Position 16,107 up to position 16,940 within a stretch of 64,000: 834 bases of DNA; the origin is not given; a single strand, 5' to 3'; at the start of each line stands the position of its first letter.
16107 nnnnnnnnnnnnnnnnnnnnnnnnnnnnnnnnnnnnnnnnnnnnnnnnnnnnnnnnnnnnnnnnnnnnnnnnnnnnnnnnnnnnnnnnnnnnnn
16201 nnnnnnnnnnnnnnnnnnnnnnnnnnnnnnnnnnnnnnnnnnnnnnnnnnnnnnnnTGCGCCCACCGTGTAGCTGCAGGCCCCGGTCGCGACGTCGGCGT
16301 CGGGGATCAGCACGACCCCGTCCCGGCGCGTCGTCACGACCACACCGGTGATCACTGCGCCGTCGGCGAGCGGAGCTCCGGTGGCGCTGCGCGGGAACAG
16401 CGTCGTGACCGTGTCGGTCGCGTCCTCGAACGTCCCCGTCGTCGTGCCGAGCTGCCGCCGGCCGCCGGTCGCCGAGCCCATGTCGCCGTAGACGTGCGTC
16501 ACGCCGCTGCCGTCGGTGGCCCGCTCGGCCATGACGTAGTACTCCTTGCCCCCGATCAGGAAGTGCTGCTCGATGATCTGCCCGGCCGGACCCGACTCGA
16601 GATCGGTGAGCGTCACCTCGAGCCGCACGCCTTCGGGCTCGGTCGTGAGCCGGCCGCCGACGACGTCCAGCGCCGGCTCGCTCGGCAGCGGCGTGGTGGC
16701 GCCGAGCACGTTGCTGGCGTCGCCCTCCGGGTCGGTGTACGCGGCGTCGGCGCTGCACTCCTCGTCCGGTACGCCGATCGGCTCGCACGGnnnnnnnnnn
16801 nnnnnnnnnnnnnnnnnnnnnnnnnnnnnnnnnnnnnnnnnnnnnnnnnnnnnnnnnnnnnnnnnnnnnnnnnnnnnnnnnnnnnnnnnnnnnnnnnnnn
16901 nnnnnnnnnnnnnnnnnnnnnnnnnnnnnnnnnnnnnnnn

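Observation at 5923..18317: A ~165-aa cysteine-bracketed module recurs four times in three exported proteins flanking guaA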

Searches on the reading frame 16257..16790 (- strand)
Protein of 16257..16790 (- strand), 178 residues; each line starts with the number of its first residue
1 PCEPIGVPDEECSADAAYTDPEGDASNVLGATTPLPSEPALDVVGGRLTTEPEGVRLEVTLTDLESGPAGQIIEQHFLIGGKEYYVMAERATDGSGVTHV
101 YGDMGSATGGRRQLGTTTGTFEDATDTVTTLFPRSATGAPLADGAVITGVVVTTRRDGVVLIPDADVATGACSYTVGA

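Call 7: search_solved_structures(query=window:16275-16757:-, max_evalue=10, show_alignments=2)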
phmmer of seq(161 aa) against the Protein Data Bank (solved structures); distinct sequences matched with E-value up to 10: 7.
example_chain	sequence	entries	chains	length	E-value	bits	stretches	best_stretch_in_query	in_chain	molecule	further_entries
3otm_A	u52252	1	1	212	0.027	17.5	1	23-147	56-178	Carbonic anhydrase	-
1qq0_A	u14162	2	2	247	0.04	17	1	23-147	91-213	CARBONIC ANHYDRASE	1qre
5mus_A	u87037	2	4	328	0.042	16.9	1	23-137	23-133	L protein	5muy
2zza_A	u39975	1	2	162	0.18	14.8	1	23-89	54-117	Dihydrofolate reductase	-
3ia4_A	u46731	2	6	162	0.19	14.8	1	23-89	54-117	Dihydrofolate reductase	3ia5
9up6_A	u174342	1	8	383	0.61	13.1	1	51-142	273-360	N-acetylglucosamine-6-phosphate deacetylase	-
8hdr_A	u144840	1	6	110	0.77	12.8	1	9-89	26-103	Pam3 connector protein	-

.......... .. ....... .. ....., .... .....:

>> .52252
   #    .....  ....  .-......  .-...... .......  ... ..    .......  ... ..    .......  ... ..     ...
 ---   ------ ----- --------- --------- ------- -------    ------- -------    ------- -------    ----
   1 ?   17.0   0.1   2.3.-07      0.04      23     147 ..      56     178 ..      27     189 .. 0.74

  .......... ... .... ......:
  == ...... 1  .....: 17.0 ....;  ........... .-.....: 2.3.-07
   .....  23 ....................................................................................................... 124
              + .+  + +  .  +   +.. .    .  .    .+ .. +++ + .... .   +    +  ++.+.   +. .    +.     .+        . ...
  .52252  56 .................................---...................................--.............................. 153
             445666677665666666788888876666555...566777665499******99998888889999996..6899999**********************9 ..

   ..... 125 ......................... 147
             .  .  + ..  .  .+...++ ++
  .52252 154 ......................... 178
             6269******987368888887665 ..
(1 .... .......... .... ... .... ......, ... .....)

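Call 9: find_homologous_proteins(query=window:16257-16790:-, max_evalue=0.001)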
Query seq(178 aa) (178 aa): 2 proteins with E <= 0.001 among 481 candidates.
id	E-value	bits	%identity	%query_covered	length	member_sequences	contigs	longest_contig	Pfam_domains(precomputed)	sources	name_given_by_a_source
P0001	8.1e-52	193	61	94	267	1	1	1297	-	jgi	jgi:hypothetical protein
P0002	1.8e-44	170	56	94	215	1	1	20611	-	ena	-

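Call 20: predict_structure(alignment_id=A1)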
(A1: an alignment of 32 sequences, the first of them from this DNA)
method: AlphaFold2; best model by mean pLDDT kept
length: 173 residues; sequences in the alignment: 32
mean_pLDDT: 89.6   pTM: 0.85
mean pLDDT of the five models: 89.6, 88.1, 87.9, 87.8, 86.9
residues with pLDDT >= 90: 121; 70-90: 34; 50-70: 18; < 50: 0
segments of 3 or more residues with pLDDT < 50: none
pLDDT, mean of each block of 10 residues (from residue 1): 67 86 63 90 96 96 93 96 93 94 85 97 98 94 96 87 92 91
secondary structure, 60 per line:
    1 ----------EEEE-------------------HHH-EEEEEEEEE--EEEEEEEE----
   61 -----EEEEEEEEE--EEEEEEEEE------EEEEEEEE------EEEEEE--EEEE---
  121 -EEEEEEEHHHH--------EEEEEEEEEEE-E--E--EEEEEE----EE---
elements in order: E11-14 E38-46 E49-56 E66-74 E77-85 E92-99 E106-111 E114-117 E122-128 H129-132 E141-151 E159-164

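Call 22: fold_search(model_id=the predicted structure, library=pdb)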
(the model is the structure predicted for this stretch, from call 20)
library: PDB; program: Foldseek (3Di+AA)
matches with E <= 10: 1200; with E <= 0.001: 0
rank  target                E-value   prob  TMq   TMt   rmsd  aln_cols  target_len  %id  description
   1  9r09_J000             6.3e-03  0.99  0.34  0.44   8.3       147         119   17  Structure of A16/G9 (vaccinia virus) in complex with VHH D07 at pH 5.7 (released 2025-09-03)
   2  9uco_B                6.6e-03  0.99  0.35  0.47   8.9       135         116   16  Cryo-EM structure of ADGRE1-beta arrestin1-scFv30 complex (released 2026-04-08)
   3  7r98_D                7.0e-03  1.00  0.40  0.50   5.8       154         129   18  Structure of the SARS-CoV-2 N protein RNA-binding domain bound to single-domain antibody B6 (released 2021-07-07)
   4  6ni2_H                7.4e-03  0.99  0.34  0.45  11.0       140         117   16  Stabilized beta-arrestin 1-V2T subcomplex of a GPCR-G protein-beta-arrestin mega-complex (released 2019-11-20)
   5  8ttf_C                7.8e-03  0.98  0.34  0.43   9.6       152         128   14  NorA double mutant - E222QD307N at pH 7.5 (released 2024-05-29)
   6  7xy4_D                8.6e-03  1.00  0.44  0.58   5.3       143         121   15  Cryo-EM structure of SARS-CoV-2 spike in complex with VHH21 (released 2023-09-13)
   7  9hng_J000             9.5e-03  0.98  0.34  0.45   8.2       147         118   18  Structure of A16/G9 (G9 mutant - H44Y) of Vaccinia virus in complex with VHH D07 (released 2025-09-03)
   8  9l6c_A                1.0e-02  1.00  0.40  0.52   6.1       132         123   16  Cryo-EM structure of Delta RBD complexed with ConD-852, P2C-1F11 and S304 Fabs (released 2025-03-19)
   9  8wu1_H                1.0e-02  0.99  0.37  0.34   9.0       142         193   18  Cryo-EM structure of CB1-beta-arrestin1 complex (released 2024-03-20)
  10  8cw9_G                1.1e-02  0.99  0.38  0.48   6.9       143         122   17  Prefusion-stabilized hMPV fusion protein bound to ADI-61026 and MPE8 Fabs (released 2022-08-10)
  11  8i5l_E                1.1e-02  1.00  0.39  0.31   6.6       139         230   16  Crystal structure of P domain from norovirus GI.4 capsid protein in complex with broad specificity antibody single-cha (released 2024-01-31)
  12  7bc6_B                1.2e-02  0.99  0.38  0.51   6.9       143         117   17  Cryo-EM structure of the outward open proton coupled folate transporter at pH 7.5 (released 2021-05-12)
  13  8i0z_H                1.2e-02  0.98  0.36  0.48   9.3       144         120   17  Structure of beta-arrestin2 in complex with a phosphopeptide corresponding to the human C5a anaphylatoxin chemotactic  (released 2023-05-17)
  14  9qzq_N                1.2e-02  0.98  0.37  0.46   8.4       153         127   16  CryoEM structure of nanodisc-reconstituted human NTCP in complex with grafted NTCP_Nb1 and NabFab (released 2025-11-05)
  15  7cea_A                1.3e-02  0.99  0.41  0.40  10.3       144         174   11  Crystal structure of HUTS-4 Fv-clasp fragment (released 2021-06-23)
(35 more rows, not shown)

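Call 23: search_protein_representatives(alignment_id=A1)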
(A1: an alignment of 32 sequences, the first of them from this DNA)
Query: 32 sequences, 183 profile positions. Proteins with E-value up to 0.001 (for the whole library): 1453; up to 1e-10: 600; up to 1e-30: 83. The best 150 are listed.
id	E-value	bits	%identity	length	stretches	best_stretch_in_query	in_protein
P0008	6.1e-115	397.9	-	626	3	2-182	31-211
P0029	6.1e-98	342.5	-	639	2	2-182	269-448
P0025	3.3e-92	323.8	-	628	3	2-182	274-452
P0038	1.9e-90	318.2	-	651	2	3-179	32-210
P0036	1.4e-88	312.0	-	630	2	2-182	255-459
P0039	2.1e-88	311.4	-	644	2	2-182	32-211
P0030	7.9e-86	303.1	-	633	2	2-182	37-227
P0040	3.4e-84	297.7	-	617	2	5-182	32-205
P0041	2.4e-81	288.5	-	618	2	2-182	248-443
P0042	4.0e-78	277.9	-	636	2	2-182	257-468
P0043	6.7e-77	274.0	-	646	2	3-182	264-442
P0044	8.3e-75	267.2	-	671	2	3-182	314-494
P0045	3.8e-74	265.0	-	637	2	2-181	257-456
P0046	5.7e-74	264.4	-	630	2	2-181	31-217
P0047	1.0e-73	263.6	-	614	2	3-182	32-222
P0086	2.9e-44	167.6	-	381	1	3-181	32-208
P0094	3.7e-36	141.2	-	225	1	2-182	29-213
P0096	9.1e-36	139.9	-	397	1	2-182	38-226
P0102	5.7e-34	134.1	-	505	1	3-182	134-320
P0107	1.4e-32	129.5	-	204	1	4-179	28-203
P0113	4.2e-31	124.7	-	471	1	2-182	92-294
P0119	4.8e-29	118.0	-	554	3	2-178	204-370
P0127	1.7e-27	112.9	-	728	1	4-179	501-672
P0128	7.3e-27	110.9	-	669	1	2-181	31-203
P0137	6.2e-26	107.9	-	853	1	9-180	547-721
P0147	1.4e-24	103.4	-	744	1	2-178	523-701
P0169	1.9e-22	96.5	-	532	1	3-173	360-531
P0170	2.1e-22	96.4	-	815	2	3-174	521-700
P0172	2.7e-22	96.0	-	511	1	5-177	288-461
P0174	6.1e-22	94.8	-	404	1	2-179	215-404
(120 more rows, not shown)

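Call 26: search_protein_families(library=pfam, alignment_id=A2, max_evalue=0.001)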
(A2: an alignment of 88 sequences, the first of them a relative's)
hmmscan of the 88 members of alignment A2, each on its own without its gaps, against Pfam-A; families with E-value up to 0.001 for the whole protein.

A. member 1, P0137 (853 aa): 1 family
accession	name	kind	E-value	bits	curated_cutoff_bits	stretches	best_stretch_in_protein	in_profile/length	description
PF00082.27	Peptidase_S8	-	2.6e-39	135.7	21.8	1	182-500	1-274/288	Subtilase family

B. families by the number of members that match (of 88 scanned): 11 families
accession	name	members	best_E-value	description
PF02369.22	Big_1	26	1.3e-10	Bacterial Ig-like domain (group 1)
PF16640.11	Big_3_5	14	1.6e-10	Bacterial Ig-like domain (group 3)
PF17789.7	MG4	10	3.3e-06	Macroglobulin domain MG4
PF13620.12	CarboxypepD_reg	8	5e-09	Carboxypeptidase regulatory-like domain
PF09134.16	Invasin_D3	5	2.1e-08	Invasin, domain 3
PF00082.27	Peptidase_S8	4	2.7e-42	Subtilase family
PF18911.6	PKD_4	1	8.2e-18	PKD domain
PF00801.26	PKD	1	1e-15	PKD domain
PF04886.17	PT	1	2.3e-12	PT disordered repeat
PF11974.14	bMG3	1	0.00033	Bacterial alpha-2-macroglobulin MG3 domain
PF00775.27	Dioxygenase_C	1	0.00065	Dioxygenase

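Call 35: search_solved_structures(query=A1, max_evalue=10)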
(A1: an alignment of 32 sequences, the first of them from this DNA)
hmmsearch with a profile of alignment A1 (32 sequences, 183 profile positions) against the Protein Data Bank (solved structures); distinct sequences matched with E-value up to 10: 1.
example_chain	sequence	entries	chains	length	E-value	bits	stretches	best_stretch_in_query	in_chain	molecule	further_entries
9n30_A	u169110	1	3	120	0.019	18.2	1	54-126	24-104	LM2379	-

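Call 38: find_encoding_contigs(protein=P0147, flank=10000, max_places=3)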
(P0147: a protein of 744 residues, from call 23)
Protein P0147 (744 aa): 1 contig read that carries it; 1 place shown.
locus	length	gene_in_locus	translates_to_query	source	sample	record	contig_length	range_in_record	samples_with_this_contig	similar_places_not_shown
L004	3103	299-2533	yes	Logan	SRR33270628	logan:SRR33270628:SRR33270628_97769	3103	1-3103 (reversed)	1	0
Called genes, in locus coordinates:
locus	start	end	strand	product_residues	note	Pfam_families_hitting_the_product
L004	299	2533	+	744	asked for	PF00082:Peptidase_S8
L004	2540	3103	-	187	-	?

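Call 50: search_protein_families(library=pfam, alignment_id=A1, max_evalue=10)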
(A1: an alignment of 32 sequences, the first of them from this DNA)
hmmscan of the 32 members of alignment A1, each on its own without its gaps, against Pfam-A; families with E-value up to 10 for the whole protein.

A. member 1, seq(173 aa): 0 families

B. families by the number of members that match (of 32 scanned): 11 families
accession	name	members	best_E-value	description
PF06776.18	IalB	1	0.0022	Invasion associated locus B (IalB) protein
PF01011.28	PQQ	1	0.012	Glucose/ethanol/alcohol dehydrogenase, beta-propeller domain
PF08522.16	BT_3987-like_N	1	0.014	BT_3987-like, N-terminal domain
PF15732.10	DUF4681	1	0.085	Domain of unknown function (DUF4681)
PF24029.1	DUF7340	1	0.086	Domain of unknown function (DUF7340)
PF09399.15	bCoV_lipid_BD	1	0.092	Betacoronavirus lipid binding protein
PF25335.1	GRDP_C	1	0.16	Glycine Rich Domain Protein C-terminal domain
PF07283.16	TrbH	1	0.17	Conjugal transfer protein TrbH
PF23061.1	CUB_M02D8_5_2nd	1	0.2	M02D8_5-like, second CUB domain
PF13953.12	PapC_C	1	0.23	PapC C-terminal domain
PF00403.32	HMA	1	0.41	Heavy-metal-associated domain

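Call 53: search_protein_families(library=ncbifam, proteins=[P0096, P0094, P0137, P0119], max_evalue=0.1)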
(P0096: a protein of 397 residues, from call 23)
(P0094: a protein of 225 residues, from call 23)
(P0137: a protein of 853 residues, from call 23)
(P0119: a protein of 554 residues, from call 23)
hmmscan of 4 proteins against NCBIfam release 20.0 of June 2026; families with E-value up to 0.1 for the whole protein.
P0096 (397 aa): 0 families

P0094 (225 aa): 0 families

P0137 (853 aa): 7 families
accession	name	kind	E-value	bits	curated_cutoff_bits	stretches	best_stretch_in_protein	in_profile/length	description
TIGR03921.1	T7SS_mycosin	equivalog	2e-20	73.2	278.75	2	235-529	36-288/353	type VII secretion-associated serine protease mycosin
NF033595.1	denti_PrtP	equivalog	2.3e-15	56.2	300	1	418-528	413-504/606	dentilisin complex serine proteinase subunit PrtP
NF040553.1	SGO_0316_fam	subfamily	3.1e-11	41.7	1400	2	405-526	657-763/1486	SGO_0316/SGO_0317 family LPXTG-anchored serine peptidase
NF051851.1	AtpSerPepEprS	equivalog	1e-09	37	1700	2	174-348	58-203/988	autotransporter serine peptidase EprS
NF040809.1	germ_prot_CspBA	exception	5.9e-09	34.1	1250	1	180-364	649-825/1099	bifunctional germination protease/germinant receptor pseudoprotease CspBA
NF040808.2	CspC_non_triad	exception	2.7e-05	22.8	675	1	178-287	91-197/556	bile acid germinant receptor pseudoprotease CspC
NF049966.1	QH_SP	equivalog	0.00066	19.1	165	1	449-490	171-212/219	subtilisin-like serine protease QhpE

P0119 (554 aa): 0 families

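Call 65: list_cluster_members(proteins=[P0094, P0096, P0107, P0119, P0137, P0127, P0170, P0128, P0102, P0086])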
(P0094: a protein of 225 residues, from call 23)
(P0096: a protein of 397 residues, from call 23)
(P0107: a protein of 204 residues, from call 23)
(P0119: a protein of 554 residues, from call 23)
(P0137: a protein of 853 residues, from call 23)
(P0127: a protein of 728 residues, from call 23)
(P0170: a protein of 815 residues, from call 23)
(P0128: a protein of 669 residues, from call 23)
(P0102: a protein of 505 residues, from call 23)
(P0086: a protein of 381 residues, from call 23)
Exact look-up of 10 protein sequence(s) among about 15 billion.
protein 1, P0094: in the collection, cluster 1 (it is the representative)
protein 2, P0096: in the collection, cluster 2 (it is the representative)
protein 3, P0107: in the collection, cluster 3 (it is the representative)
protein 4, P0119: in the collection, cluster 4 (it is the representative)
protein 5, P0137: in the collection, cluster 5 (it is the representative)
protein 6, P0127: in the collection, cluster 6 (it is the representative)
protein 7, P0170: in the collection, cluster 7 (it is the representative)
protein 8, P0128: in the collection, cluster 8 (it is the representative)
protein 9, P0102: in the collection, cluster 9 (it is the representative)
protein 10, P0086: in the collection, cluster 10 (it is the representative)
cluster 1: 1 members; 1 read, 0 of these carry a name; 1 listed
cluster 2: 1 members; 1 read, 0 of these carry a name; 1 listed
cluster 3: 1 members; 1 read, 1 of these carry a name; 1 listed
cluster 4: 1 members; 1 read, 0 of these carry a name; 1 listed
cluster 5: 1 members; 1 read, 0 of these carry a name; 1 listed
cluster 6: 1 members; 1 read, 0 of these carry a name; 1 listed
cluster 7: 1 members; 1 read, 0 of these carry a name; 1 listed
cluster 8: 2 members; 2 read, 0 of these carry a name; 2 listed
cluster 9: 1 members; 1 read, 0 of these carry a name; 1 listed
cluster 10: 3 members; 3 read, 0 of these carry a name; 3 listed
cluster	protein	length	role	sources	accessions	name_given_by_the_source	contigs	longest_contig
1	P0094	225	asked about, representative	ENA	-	-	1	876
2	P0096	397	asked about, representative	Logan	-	-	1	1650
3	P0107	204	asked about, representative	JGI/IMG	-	hypothetical protein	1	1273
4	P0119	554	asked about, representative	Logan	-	-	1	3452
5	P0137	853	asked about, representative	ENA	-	-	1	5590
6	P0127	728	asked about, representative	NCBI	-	-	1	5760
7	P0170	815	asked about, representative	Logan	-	-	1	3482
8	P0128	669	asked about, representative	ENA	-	-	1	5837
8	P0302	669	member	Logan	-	-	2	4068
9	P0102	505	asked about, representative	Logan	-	-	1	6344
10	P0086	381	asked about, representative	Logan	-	-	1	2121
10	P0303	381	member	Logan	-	-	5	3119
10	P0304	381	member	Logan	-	-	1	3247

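Call 67: search_protein_families(library=pfam, proteins=[P0169, P0172, P0174, P0128, P0102, P0113], max_evalue=0.01)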
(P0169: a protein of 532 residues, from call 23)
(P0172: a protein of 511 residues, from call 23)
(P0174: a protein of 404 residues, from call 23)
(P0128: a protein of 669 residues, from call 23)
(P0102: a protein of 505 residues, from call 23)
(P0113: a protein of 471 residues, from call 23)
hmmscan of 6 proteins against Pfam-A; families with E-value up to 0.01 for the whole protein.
P0169 (532 aa): 0 families

P0172 (511 aa): 0 families

P0174 (404 aa): 0 families

P0128 (669 aa): 0 families

P0102 (505 aa): 0 families

P0113 (471 aa): 2 families
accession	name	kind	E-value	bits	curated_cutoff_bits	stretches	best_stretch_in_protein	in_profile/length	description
PF02369.22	Big_1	-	0.00066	20.2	34.9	0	402-439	21-63/93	Bacterial Ig-like domain (group 1)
PF13620.12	CarboxypepD_reg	-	0.0013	19.5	32.3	1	403-454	3-57/82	Carboxypeptidase regulatory-like domain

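Call 71: search_solved_structures(query=A1, max_evalue=10, show_alignments=1)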
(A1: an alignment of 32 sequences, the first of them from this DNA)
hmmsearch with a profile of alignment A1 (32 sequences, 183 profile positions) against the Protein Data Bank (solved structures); distinct sequences matched with E-value up to 10: 1.
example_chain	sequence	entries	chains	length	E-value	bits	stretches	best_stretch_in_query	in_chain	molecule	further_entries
9n30_A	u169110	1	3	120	0.019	18.2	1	54-126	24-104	LM2379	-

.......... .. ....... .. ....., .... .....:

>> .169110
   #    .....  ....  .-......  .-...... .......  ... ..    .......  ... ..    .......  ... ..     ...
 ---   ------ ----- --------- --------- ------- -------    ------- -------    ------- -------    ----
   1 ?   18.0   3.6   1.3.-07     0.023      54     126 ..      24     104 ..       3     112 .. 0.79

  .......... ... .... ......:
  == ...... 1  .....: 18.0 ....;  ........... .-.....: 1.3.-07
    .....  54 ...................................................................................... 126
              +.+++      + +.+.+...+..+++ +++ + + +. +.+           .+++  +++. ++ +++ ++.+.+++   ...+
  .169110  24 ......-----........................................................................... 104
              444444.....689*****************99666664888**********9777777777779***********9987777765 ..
